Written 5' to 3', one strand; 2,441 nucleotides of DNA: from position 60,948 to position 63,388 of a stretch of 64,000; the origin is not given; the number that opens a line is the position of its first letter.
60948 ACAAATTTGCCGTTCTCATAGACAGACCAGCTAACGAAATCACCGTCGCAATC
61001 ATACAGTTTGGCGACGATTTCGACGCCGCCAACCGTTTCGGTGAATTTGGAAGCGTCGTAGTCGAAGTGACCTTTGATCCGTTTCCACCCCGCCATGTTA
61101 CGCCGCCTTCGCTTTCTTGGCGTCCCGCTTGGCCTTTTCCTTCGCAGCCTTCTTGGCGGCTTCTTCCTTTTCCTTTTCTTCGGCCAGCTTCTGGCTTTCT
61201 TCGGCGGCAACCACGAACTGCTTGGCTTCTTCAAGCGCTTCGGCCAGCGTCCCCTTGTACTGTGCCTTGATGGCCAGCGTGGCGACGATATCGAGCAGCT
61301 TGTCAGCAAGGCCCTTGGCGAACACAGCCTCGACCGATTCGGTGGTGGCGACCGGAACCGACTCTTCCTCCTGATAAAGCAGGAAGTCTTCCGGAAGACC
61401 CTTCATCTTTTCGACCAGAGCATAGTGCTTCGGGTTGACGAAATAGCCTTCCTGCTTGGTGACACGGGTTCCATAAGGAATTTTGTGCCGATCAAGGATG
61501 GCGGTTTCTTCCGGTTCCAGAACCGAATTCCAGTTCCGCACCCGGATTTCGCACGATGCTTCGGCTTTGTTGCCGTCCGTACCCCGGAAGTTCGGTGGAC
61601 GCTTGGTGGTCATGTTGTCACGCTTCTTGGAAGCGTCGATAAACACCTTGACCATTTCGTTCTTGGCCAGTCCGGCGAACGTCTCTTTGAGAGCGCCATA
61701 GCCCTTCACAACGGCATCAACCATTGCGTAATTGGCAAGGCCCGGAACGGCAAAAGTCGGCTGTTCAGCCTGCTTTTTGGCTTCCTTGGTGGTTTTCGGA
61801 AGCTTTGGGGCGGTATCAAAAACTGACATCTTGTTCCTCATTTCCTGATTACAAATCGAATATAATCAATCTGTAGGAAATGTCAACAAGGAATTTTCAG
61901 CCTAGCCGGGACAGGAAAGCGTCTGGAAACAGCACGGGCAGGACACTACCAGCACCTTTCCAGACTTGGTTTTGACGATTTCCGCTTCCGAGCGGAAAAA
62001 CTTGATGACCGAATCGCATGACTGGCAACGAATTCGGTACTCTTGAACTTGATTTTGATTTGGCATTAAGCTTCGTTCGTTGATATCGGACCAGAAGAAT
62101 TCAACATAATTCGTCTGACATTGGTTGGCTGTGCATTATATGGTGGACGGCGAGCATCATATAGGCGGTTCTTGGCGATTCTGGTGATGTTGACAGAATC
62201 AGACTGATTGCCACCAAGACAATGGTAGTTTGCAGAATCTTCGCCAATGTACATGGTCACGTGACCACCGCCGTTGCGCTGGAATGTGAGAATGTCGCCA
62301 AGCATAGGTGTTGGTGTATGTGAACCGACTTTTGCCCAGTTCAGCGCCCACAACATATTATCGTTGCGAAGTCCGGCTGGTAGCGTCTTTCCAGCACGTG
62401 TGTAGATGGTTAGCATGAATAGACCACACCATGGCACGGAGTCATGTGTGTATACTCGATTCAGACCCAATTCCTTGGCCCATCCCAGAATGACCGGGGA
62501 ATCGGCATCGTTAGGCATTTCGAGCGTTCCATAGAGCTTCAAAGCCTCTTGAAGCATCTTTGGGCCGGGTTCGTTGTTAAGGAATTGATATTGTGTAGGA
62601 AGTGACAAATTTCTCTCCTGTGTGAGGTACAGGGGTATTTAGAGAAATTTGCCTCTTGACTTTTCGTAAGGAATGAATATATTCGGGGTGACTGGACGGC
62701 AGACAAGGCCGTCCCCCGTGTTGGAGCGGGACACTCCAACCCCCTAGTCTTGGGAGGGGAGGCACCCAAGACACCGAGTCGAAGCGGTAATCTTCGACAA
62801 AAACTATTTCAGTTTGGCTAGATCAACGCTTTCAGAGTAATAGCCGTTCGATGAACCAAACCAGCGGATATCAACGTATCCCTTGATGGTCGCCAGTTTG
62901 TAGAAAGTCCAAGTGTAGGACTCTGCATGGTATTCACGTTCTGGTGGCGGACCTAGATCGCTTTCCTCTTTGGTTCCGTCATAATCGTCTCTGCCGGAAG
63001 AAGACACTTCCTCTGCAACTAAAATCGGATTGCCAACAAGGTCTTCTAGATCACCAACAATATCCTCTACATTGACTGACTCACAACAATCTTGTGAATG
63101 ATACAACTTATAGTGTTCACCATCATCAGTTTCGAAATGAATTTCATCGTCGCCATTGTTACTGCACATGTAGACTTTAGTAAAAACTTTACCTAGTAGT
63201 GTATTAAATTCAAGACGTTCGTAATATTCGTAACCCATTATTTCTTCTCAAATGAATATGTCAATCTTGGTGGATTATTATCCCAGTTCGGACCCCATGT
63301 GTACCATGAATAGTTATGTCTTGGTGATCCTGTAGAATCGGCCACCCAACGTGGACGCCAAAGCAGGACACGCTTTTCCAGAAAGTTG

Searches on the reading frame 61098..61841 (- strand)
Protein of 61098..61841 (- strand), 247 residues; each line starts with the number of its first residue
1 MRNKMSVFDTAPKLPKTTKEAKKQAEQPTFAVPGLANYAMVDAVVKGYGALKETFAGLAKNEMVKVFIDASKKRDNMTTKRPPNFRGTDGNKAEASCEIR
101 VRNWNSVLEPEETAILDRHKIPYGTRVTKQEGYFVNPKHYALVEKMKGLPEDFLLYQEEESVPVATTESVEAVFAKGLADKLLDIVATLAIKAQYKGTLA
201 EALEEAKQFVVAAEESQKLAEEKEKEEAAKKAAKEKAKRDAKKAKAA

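Call 16: search_protein_families(library=pfam, proteins=[window:61098-61841:-], max_evalue=0.01)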
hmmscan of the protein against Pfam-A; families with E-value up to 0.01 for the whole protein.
window:61098-61841:- (247 aa): 0 families

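Call 28: find_homologous_proteins(query=window:61098-61829:-)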
Query window:61098-61829:- (243 aa): 5 proteins with E <= 0.001 among 1803 candidates.
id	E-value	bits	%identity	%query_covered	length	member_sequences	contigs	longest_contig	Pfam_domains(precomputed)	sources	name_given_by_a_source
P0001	4.1e-124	430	86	88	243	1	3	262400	-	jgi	jgi:hypothetical protein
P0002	2.9e-119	414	86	88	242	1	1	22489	-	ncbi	-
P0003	6.5e-110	384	100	76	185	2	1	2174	-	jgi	jgi:cellobiose phosphorylase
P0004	2.3e-57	212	49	99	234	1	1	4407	-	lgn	-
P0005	7.1e-40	155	45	84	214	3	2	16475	-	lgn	-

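Call 29: find_encoding_contigs(protein=P0001, flank=10000, max_places=4)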
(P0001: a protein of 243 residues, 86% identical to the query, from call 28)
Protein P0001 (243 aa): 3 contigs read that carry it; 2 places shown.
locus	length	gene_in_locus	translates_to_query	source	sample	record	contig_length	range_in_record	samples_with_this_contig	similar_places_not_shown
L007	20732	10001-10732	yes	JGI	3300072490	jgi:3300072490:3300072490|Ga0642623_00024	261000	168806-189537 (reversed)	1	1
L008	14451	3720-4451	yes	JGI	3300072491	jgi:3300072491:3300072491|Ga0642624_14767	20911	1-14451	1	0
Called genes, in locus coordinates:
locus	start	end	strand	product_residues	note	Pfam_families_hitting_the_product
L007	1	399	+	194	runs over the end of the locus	-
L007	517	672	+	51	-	-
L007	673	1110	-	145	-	PF19835:SegE_GIY-YIG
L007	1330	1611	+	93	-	-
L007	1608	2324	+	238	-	PF00149:Metallophos, PF12850:Metallophos_2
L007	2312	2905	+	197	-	PF13489:Methyltransf_23, PF08241:Methyltransf_11 (weak), PF13649:Methyltransf_25 (faint)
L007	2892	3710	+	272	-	-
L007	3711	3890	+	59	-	-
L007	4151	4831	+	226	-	-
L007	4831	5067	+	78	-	-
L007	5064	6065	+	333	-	PF05159:Capsule_synth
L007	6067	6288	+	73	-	-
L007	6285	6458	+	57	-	-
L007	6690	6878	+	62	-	PF00462:Glutaredoxin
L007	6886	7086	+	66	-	-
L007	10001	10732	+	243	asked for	-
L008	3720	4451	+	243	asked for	-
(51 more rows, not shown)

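Call 30: find_encoding_contigs(protein=P0002, flank=10000, max_places=4)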
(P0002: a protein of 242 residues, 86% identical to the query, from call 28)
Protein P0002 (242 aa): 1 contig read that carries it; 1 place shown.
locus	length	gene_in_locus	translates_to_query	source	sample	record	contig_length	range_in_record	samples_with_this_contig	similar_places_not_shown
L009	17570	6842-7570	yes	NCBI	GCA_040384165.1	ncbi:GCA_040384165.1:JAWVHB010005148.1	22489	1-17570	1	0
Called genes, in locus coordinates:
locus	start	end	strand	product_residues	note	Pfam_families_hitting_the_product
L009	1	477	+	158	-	?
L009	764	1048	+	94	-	-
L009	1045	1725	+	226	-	-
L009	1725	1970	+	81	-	-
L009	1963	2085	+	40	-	-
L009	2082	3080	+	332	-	PF05159:Capsule_synth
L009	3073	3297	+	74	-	-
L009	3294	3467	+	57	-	-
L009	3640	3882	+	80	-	PF00462:Glutaredoxin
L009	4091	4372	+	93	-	-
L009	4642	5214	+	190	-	-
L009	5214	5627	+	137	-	PF24240:DUF7448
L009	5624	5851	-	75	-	-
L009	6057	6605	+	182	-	-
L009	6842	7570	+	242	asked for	-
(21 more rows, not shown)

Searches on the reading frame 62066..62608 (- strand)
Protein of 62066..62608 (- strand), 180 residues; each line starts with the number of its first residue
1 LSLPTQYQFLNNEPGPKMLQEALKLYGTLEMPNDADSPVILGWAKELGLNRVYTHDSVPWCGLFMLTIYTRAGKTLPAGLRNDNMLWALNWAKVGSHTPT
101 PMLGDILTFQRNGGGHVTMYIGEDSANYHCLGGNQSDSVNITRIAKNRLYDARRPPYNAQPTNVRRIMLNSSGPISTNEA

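Call 56: search_protein_families(library=phrogs, proteins=[window:62066-62608:-], max_evalue=0.0001)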
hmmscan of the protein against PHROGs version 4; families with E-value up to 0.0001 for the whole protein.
window:62066-62608:- (180 aa): 1 family
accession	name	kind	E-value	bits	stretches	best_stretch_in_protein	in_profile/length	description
phrog_1259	-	tail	3.3e-24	85.7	1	12-171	985-1144/1179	baseplate hub subunit and tail lysozyme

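Call 75: search_dna_similar(query=window:62066-62608:-, collection=phages, mode=protein, max_rows=12)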
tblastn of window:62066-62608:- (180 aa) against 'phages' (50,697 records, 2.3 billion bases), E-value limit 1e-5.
Records with a match: 484; places in all: 484; records where one place covers at least 80% of the query: 173.
Best place of each record, by identity: <60% 484.
By first word of the organism name: Salmonella 164; Vibrio 70; Pseudomonas 58; Klebsiella 44; Flavobacterium 29; Escherichia 29; Dickeya 19; Rhizobium 10; Acinetobacter 7; Serratia 7; and 22 more.
By host as written in the record: - 74; Pseudomonas aeruginosa 28; Salmonella enterica 26; Salmonella enterica subsp. enterica serovar Enteritidis PT1 21; Klebsiella pneumoniae 19; Vibrio cholerae 17; Salmonella enterica subsp. enterica serovar Typhimurium 14; Flavobacterium psychrophilum 950106-1/1 13; and 141 more.
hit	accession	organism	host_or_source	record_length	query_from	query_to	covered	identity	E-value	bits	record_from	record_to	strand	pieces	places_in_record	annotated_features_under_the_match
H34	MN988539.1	Rhizobium phage RHph_I20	Rhizobium sp. N324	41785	3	180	99%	49.5%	2e-49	176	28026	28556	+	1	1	putative baseplate hub subunit and tail lysozyme protein | hypothetical protein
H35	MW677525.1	Rhodobacter phage RcSimone-Hastad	Rhodobacter capsulatus SB1003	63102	2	180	99%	48.1%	6e-49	174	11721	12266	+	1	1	7: cell wall hydrolase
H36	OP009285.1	Rhodobacter phage RcRudolph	Rhodobacter capsulatus YW1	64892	2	180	99%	47.6%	5e-47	169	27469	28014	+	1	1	cell wall hydrolase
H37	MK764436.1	Flavobacterium phage FPSV-D2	Flavobacterium psychrophilum FPS-D14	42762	7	179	96%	48.9%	1e-49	176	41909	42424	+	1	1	hypothetical protein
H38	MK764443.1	Flavobacterium phage FPSV-S2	Flavobacterium psychrophilum F482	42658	7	179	96%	48.9%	1e-47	171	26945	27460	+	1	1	hypothetical protein (x2)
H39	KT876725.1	Flavobacterium phage FpV9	Flavobacterium psychrophilum 950106-1/1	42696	7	179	96%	48.9%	1e-47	171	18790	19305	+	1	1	hypothetical protein (x2)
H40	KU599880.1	Flavobacterium phage Fpv5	Flavobacterium psychrophilum 950106-1/1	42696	7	179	96%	48.9%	1e-47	171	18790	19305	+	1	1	hypothetical protein (x2)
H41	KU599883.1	Flavobacterium phage Fpv8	Flavobacterium psychrophilum 950106-1/1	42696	7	179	96%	48.9%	1e-47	171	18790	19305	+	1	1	hypothetical protein (x2)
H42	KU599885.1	Flavobacterium phage Fpv11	Flavobacterium psychrophilum 950106-1/1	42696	7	179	96%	48.9%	1e-47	171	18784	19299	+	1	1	hypothetical protein (x2)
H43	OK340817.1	Flavobacterium phage FpV9-1.2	Flavobacterium psychrophilum 020612-2/1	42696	7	179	96%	48.9%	1e-47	171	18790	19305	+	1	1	record has no annotation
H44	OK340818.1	Flavobacterium phage FpV9-1.3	Flavobacterium psychrophilum 020612-2/1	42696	7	179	96%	48.9%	1e-47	171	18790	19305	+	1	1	record has no annotation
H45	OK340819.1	Flavobacterium phage FpV9-2.1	Flavobacterium psychrophilum 020612-2/1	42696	7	179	96%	48.9%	1e-47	171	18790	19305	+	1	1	record has no annotation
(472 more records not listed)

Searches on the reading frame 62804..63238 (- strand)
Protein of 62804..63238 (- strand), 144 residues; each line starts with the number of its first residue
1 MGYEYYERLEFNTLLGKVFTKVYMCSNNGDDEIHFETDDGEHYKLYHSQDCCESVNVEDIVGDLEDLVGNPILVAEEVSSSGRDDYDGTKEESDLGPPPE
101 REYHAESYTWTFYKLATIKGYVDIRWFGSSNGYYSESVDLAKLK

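Call 16: search_protein_families(library=pfam, proteins=[window:62804-63238:-], max_evalue=0.01)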
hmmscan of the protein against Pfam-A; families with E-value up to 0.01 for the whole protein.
window:62804-63238:- (144 aa): 1 family
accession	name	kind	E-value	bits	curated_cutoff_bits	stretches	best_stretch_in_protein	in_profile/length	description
PF24240.1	DUF7448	-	2.2e-29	102.4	27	1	13-139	2-103/104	Domain of unknown function (DUF7448)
